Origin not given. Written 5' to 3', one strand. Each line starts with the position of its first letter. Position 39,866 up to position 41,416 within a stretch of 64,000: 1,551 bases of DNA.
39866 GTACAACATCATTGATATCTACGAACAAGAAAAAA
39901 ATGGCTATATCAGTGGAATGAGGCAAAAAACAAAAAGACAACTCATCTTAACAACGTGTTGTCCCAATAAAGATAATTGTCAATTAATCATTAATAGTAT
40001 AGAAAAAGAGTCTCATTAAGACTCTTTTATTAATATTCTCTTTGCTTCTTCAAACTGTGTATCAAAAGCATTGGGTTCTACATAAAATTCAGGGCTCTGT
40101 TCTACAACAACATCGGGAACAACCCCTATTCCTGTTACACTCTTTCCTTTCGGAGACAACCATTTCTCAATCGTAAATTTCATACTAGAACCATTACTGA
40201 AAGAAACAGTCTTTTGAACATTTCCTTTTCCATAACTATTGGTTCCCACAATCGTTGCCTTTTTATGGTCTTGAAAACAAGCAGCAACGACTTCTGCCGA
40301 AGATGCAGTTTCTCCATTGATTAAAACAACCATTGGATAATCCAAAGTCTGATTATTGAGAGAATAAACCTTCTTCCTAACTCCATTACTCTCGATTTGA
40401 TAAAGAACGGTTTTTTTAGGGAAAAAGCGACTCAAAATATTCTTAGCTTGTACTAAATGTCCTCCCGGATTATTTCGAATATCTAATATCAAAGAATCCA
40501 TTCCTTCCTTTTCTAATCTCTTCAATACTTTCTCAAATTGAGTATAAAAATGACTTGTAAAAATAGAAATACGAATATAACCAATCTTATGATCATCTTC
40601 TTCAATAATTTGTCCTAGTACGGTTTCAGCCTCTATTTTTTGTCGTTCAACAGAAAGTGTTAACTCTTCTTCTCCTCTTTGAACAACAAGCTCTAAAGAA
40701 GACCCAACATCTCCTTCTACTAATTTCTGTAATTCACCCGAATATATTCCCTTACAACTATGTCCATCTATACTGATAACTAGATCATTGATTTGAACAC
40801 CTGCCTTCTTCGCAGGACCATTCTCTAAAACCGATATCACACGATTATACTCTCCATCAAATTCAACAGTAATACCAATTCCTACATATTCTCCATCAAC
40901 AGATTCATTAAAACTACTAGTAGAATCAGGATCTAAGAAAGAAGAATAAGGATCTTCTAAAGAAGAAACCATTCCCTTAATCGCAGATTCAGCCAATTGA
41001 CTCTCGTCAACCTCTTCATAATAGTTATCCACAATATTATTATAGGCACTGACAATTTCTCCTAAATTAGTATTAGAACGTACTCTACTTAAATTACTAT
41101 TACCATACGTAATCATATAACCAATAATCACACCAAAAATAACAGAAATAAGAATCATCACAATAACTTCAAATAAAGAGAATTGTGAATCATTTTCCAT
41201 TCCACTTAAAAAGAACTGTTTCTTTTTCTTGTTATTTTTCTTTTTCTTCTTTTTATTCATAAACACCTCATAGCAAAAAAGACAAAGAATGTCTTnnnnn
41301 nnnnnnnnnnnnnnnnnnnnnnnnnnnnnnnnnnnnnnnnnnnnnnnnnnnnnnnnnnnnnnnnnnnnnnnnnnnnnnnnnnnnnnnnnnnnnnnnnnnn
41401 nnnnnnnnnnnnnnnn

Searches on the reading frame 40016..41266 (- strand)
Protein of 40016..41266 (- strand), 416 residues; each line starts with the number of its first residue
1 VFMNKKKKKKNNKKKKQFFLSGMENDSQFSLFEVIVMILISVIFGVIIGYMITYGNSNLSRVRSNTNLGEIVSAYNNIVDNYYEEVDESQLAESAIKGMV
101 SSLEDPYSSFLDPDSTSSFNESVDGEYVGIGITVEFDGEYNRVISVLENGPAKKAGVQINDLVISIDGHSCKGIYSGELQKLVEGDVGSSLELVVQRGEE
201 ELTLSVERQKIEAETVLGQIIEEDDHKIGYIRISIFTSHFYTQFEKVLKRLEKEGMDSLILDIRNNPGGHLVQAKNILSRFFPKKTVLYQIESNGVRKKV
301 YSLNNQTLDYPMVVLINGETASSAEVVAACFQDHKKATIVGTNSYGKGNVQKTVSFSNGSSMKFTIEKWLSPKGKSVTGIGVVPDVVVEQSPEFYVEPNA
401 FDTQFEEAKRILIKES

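Call 16: search_protein_families(library=pfam, proteins=[window:40016-41266:-], max_evalue=0.001)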
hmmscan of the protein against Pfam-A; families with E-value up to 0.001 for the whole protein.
window:40016-41266:- (416 aa): 5 families
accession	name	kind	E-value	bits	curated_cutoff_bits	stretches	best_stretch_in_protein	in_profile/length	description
PF03572.23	Peptidase_S41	-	7.1e-49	166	24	1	227-388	1-165/165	Peptidase family S41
PF22694.1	CtpB_N-like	-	2.7e-15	57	27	1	64-113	34-83/85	Activating protease CtpB N-terminal domain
PF17820.7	PDZ_6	-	4.5e-12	45.9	27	1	143-197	2-54/54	PDZ domain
PF13180.12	PDZ_2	-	2.2e-10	41.1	27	1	129-207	2-79/80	PDZ domain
PF00595.29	PDZ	-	1e-05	26.2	23.2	1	125-195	9-80/81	PDZ domain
